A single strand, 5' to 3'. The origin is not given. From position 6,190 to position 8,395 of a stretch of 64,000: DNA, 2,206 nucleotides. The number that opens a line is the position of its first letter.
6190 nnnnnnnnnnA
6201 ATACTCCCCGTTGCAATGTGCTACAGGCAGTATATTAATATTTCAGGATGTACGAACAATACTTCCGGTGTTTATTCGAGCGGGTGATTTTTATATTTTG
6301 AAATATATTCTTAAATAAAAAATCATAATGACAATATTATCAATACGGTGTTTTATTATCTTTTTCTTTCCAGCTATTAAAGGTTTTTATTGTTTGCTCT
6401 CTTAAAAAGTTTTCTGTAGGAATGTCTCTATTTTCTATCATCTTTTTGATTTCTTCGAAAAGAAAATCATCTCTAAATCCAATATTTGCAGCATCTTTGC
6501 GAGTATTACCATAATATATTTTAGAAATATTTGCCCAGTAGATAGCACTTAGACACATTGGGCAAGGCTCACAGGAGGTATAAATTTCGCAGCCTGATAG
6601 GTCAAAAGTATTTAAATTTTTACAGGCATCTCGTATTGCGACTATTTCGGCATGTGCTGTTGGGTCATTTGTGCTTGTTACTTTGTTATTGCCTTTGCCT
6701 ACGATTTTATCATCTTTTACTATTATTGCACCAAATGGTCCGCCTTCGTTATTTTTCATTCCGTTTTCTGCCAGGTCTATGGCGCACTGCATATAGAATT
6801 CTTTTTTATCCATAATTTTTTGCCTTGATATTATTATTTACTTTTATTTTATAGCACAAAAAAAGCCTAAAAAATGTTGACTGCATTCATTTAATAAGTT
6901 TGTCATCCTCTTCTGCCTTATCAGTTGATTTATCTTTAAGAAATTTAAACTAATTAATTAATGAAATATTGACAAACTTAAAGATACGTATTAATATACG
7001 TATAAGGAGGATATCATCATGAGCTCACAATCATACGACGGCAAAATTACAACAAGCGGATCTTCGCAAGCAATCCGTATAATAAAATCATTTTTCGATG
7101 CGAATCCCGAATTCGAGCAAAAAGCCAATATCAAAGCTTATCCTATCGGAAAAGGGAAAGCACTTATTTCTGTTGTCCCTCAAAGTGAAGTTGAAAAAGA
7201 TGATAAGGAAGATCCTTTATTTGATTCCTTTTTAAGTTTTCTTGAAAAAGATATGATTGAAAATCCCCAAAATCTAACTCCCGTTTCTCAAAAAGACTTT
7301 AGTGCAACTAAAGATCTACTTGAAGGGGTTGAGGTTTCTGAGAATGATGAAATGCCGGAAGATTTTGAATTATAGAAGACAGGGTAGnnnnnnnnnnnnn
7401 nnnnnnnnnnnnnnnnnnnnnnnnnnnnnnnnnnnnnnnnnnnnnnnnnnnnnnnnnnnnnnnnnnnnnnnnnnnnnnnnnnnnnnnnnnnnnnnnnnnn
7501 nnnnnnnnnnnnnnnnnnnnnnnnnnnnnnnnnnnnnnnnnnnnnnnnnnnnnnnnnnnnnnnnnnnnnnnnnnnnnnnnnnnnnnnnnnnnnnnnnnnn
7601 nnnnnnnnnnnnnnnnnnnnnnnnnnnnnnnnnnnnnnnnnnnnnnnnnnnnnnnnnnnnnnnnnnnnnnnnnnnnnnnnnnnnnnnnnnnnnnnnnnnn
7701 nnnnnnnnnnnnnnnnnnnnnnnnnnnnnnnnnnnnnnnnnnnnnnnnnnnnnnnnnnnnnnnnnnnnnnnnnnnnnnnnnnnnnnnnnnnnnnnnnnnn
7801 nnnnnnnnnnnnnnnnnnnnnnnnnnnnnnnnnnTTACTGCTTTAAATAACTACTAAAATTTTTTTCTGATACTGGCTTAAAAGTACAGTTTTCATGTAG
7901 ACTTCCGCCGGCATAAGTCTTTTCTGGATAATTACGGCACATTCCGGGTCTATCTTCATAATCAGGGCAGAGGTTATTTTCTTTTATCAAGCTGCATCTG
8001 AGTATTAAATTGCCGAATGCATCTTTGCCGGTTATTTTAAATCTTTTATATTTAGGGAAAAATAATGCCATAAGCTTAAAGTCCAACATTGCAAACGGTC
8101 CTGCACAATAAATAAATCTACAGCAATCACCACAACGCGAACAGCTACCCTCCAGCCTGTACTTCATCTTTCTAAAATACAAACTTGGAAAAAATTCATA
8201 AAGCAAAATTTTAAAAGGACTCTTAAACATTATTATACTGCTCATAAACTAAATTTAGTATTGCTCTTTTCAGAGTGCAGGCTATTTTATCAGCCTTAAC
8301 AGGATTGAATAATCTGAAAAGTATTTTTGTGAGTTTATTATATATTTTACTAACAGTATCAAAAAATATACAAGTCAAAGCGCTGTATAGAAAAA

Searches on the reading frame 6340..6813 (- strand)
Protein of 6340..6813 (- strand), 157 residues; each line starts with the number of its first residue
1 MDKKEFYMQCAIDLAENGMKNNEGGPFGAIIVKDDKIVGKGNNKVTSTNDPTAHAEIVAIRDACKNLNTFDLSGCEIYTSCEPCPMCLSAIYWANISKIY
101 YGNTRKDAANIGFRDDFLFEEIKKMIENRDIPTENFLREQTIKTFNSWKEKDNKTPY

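Call 4: search_protein_families(library=pfam, proteins=[window:6340-6813:-], max_evalue=0.1)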
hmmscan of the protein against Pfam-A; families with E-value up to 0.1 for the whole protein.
window:6340-6813:- (157 aa): 5 families
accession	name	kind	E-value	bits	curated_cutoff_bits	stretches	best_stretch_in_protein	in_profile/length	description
PF00383.29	dCMP_cyt_deam_1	-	6.3e-29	100.3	25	1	1-102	1-101/102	Cytidine and deoxycytidylate deaminase zinc-binding region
PF14437.12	MafB19-deam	-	3.6e-22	79.2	27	1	4-111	3-109/142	MafB19-like deaminase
PF18750.7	SNAD4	-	0.0053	17.2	27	1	43-92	22-72/130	Secreted Novel AID/APOBEC-like Deaminase 4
PF18772.7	APOBEC2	-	0.087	13.3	26.8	1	49-91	45-89/175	APOBEC2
PF18778.7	NAD1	-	0.091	13.3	27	0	48-92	44-91/175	Novel AID APOBEC clade 1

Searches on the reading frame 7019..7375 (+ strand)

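Call 4: search_protein_families(library=pfam, proteins=[window:7019-7375:+], max_evalue=0.1)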
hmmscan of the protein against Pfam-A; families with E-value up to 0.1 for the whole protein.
window:7019-7375:+ (118 aa): 1 family
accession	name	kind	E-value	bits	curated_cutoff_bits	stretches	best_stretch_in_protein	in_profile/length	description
PF15937.10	PrlF_antitoxin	-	2.3e-09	37.8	32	1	60-115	44-99/99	prlF antitoxin for toxin YhaV_toxin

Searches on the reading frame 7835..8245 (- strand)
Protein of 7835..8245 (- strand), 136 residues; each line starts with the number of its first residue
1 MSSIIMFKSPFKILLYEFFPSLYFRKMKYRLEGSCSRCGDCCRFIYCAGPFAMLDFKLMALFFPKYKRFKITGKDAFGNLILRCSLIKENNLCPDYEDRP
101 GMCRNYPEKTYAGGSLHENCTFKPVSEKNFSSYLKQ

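Call 4: search_protein_families(library=pfam, proteins=[window:7835-8245:-], max_evalue=0.1)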
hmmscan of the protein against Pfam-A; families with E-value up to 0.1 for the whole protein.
window:7835-8245:- (136 aa): 1 family
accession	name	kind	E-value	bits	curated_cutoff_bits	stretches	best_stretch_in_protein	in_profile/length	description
PF03692.20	CxxCxxCC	-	2.4e-08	35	23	1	35-120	2-84/85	Putative zinc- or iron-chelating domain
